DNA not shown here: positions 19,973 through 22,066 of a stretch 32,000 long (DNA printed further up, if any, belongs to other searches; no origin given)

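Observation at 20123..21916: Stand-alone catalytic-SDR + pseudo-SDR protein resembling the CoA-ester-reducing half of bifunctional malonyl-CoA reductase, with a non-canonical active-site motif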

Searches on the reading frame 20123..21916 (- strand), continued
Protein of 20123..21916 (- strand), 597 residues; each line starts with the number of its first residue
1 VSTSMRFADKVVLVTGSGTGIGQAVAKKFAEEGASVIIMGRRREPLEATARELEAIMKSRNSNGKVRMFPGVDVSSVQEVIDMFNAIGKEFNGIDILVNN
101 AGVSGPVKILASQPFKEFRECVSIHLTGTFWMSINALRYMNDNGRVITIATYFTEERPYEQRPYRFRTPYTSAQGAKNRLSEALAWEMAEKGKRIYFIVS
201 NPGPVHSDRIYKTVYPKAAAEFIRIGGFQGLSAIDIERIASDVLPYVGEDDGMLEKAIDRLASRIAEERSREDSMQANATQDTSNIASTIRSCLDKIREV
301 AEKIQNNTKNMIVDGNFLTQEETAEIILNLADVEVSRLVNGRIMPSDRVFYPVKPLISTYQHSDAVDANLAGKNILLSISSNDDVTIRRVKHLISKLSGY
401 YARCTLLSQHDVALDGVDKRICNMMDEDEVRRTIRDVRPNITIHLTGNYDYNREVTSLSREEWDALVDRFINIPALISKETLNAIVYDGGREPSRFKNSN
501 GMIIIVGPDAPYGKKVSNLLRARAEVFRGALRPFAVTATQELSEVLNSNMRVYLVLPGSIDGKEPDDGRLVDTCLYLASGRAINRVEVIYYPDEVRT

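Call 23: search_solved_structures(query=A1, max_evalue=1e-15, show_alignments=4)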
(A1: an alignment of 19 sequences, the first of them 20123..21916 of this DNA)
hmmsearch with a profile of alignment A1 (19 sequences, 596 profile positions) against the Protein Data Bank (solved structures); distinct sequences matched with E-value up to 1e-15: 149 (the best 60 are shown).
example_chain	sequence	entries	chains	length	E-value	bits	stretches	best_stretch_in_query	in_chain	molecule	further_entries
8hi4_A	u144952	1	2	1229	2.1e-46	161.7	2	9-208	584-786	Short-chain dehydrogenase/reductase SDR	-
8hjw_A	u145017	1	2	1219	2e-45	158.5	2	9-209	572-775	Short-chain dehydrogenase/reductase SDR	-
1g6k_A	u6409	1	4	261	1.7e-25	92.6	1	7-203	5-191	GLUCOSE 1-DEHYDROGENASE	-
1gco_A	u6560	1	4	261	3e-25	91.8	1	7-203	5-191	GLUCOSE DEHYDROGENASE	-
1gee_A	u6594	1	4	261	3e-25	91.8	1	7-203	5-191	GLUCOSE 1-DEHYDROGENASE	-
2et6_A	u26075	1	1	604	9.1e-25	90.3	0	5-151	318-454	(3R)-hydroxyacyl-CoA dehydrogenase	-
1rwb_A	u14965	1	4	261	1.9e-24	89.2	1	7-203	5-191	Glucose 1-dehydrogenase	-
8hi5_A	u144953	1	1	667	1.1e-23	86.7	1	9-208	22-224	Short-chain dehydrogenase/reductase SDR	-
8aet_A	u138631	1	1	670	1.4e-23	86.3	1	9-211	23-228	Short-chain dehydrogenase/reductase SDR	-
8a30_A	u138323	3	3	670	1.8e-23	86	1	9-209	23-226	Short-chain dehydrogenase/reductase SDR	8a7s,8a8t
8j29_A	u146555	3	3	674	1.8e-23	86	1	9-209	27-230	Short-chain dehydrogenase/reductase SDR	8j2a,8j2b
8j2c_A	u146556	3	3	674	1.8e-23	86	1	9-209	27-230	Short-chain dehydrogenase/reductase SDR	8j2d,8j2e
8i6z_A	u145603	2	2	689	1.9e-23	85.9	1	9-209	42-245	Short-chain dehydrogenase/reductase SDR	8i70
8aeq_A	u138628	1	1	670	1e-22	83.5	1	9-208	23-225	Short-chain dehydrogenase/reductase SDR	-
5unl_A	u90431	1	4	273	1.4e-22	83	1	7-238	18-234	3-ketoacyl-ACP reductase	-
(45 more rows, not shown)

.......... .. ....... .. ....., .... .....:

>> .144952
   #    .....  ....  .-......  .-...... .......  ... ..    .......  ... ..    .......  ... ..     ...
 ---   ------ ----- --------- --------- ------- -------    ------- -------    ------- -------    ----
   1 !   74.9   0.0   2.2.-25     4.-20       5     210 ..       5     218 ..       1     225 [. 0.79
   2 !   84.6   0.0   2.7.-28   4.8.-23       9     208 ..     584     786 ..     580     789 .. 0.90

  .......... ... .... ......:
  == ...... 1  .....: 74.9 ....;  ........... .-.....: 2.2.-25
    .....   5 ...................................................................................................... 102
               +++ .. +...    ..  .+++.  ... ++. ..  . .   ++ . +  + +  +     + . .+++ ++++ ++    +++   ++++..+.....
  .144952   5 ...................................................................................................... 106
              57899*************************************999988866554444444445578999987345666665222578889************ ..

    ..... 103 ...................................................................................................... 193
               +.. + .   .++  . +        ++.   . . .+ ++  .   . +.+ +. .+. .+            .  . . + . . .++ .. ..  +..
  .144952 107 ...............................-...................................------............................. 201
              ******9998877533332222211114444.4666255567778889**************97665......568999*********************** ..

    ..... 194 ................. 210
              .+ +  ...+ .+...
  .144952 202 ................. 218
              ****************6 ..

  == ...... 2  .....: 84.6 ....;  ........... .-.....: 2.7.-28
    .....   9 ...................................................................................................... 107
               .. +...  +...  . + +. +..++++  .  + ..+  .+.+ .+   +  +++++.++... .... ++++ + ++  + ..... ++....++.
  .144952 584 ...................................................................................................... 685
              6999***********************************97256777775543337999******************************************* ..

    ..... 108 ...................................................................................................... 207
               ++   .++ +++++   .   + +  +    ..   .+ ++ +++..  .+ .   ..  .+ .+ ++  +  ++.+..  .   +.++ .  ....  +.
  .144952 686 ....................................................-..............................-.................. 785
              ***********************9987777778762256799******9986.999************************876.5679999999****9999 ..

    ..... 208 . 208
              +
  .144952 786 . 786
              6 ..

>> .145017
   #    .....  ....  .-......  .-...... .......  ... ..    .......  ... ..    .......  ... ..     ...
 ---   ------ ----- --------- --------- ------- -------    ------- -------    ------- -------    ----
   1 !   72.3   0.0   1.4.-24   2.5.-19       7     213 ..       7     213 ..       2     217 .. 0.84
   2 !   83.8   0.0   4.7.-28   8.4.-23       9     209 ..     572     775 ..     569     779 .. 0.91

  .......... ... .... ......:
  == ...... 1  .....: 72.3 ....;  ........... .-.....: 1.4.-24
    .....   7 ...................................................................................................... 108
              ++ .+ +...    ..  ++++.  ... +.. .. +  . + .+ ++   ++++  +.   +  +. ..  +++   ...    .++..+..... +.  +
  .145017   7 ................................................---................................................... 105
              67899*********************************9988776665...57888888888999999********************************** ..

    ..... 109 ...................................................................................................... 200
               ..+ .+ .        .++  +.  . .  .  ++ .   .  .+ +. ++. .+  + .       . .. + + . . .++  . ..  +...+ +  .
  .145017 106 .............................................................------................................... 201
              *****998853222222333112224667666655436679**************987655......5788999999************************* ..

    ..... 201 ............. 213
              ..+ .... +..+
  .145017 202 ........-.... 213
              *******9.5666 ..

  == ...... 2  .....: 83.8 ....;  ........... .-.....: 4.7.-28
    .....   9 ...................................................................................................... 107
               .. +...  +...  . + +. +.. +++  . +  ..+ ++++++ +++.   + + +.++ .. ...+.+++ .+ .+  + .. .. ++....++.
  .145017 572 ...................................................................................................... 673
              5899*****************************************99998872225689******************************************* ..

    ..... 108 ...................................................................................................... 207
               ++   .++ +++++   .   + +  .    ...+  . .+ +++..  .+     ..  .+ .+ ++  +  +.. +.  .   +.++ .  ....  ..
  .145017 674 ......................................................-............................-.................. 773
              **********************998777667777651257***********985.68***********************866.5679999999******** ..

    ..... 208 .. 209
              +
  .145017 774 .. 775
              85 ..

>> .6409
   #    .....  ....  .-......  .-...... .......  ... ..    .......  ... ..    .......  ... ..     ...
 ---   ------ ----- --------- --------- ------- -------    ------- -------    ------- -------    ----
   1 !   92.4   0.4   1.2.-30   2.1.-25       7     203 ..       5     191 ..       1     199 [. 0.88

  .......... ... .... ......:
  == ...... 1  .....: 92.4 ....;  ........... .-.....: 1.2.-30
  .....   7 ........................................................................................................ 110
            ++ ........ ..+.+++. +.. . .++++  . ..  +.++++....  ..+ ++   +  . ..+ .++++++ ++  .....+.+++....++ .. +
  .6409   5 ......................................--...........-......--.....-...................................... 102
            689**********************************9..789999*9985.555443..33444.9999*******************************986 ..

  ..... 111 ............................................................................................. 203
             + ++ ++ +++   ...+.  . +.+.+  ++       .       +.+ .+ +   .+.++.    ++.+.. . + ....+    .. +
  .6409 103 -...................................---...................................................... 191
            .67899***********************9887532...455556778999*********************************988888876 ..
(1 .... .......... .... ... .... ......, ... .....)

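Call 28: predict_structure(alignment_id=A1)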
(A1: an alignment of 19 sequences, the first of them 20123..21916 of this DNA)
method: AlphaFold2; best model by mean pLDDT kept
length: 597 residues; sequences in the alignment: 19
mean_pLDDT: 80.8   pTM: 0.83
mean pLDDT of the five models: 80.8, 80.8, 80.8, 80.0, 79.1
residues with pLDDT >= 90: 203; 70-90: 286; 50-70: 67; < 50: 41
segments of 3 or more residues with pLDDT < 50: 154-161, 201-205, 207-209, 311-316, 340-354
pLDDT, mean of each block of 10 residues (from residue 1): 74 82 89 92 83 93 90 81 91 86 68 86 80 81 76 46 61 74 76 63 47 72 88 90 83 92 88 58 87 89 65 52 80 64 39 63 67 93 90 91 92 83 92 94 93 86 91 94 90 89 95 82 84 84 88 91 89 92 87 80
secondary structure, 60 per line:
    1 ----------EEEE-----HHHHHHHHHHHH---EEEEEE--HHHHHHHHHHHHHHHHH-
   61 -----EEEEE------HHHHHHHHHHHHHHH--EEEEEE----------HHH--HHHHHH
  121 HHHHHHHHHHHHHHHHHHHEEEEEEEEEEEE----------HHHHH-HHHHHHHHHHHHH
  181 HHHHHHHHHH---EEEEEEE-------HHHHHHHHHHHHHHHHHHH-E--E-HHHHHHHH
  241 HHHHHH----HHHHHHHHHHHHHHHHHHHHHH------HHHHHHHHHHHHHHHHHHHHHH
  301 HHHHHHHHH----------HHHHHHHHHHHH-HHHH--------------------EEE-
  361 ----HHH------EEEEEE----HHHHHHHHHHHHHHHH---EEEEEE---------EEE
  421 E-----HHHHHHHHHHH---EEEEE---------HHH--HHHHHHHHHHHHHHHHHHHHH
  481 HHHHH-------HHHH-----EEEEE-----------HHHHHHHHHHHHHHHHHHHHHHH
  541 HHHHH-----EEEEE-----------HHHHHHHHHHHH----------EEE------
elements in order: E11-14 H20-31 E35-40 H43-59 E66-70 H77-91 E94-99 H115-139 E140-151 H162-166 H168-190 E194-200 H208-226 H233-246 H251-272 H279-309 H320-331 H333-336 E357-359 E374-379 H384-399 E403-408 E418-421 H427-437 E441-445 H460-485 H493-496 E502-506 H518-545 E551-555 H567-578 E589-591

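Call 30: fold_search(model_id=the predicted structure, library=pdb)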
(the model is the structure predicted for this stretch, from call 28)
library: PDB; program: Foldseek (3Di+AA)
matches with E <= 10: 1998; with E <= 0.001: 1806
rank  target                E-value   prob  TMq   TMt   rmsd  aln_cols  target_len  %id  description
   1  8i6z                  2.8e-21  1.00  0.65  0.60   9.7       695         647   16  Crystal structure of apo-form of malonyl-CoA reductase C-domain from Chloroflexus aurantiacus (released 2023-06-14)
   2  8j2a                  4.3e-21  1.00  0.66  0.61   9.5       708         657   16  Structure of the C-terminal subenzyme of the malonyl-CoA reductase from Chloroflexus aurantiacus, in complex with NADP+ (released 2024-04-17)
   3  8i70                  4.5e-21  1.00  0.66  0.60   9.6       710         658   16  Crystal structure of NADP-binding form of malonyl-CoA reductase C-domain from Chloroflexus aurantiacus (released 2023-06-14)
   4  6k8u_B                5.0e-21  1.00  0.67  0.61   8.8       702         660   16  Crystal structure of C-domain with NADP of baterial malonyl-CoA reductase (released 2020-03-18)
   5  8a7s                  5.0e-21  1.00  0.66  0.60  10.1       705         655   16  Malonyl-CoA reductase from Chloroflexus aurantiacus - C-terminal NADP bound (released 2023-04-05)
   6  8j2b                  5.2e-21  1.00  0.67  0.62   8.7       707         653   15  Structure of the C-terminal subenzyme of the malonyl-CoA reductase from Chloroflexus aurantiacus, in complex with NADP+  (released 2024-04-17)
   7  8aet                  6.7e-21  1.00  0.64  0.60   9.7       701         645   16  Malonyl-CoA reductase from Chloroflexus aurantiacus - C-terminal E779W variant (released 2023-04-05)
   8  8j29                  1.1e-20  1.00  0.65  0.60   9.6       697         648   16  Structures of the C-terminal subenzyme of the malonyl-CoA reductase from Chloroflexus aurantiacus (released 2024-04-17)
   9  8j2e                  1.4e-20  1.00  0.64  0.58   9.6       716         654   16  Structure of the C-terminal subenzyme of the malonyl-CoA reductase from Chloroflexus aurantiacus, mutant N940V/K1106W/S1 (released 2024-04-17)
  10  8a30                  1.6e-20  1.00  0.65  0.60   9.6       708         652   16  Malonyl-CoA reductase from Chloroflexus aurantiacus - C-terminal Apo (released 2023-04-05)
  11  8j2c                  1.9e-20  1.00  0.64  0.60   9.4       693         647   17  Structure of the C-terminal subenzyme of the malonyl-CoA reductase from Chloroflexus aurantiacus, mutant N940V/K1106W/S1 (released 2024-04-17)
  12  6k8s_A                2.6e-20  1.00  0.65  0.59   8.8       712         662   16  Crystal structure of C-domain of baterial malonyl-CoA reductase (released 2020-03-18)
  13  8a8t                  2.6e-20  1.00  0.62  0.58   9.5       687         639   17  Malonyl-CoA reductase from Chloroflexus aurantiacus - C-terminal NADP and malonate bound (released 2023-04-05)
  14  8j2d                  8.8e-20  1.00  0.59  0.56  11.6       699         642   16  Structure of the C-terminal subenzyme of the malonyl-CoA reductase from Chloroflexus aurantiacus, mutant N940V/K1106W/S1 (released 2024-04-17)
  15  8aeo                  9.7e-20  1.00  0.61  0.58  11.0       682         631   17  Malonyl-CoA reductase from Chloroflexus aurantiacus - C-terminal R773A variant (released 2023-04-05)
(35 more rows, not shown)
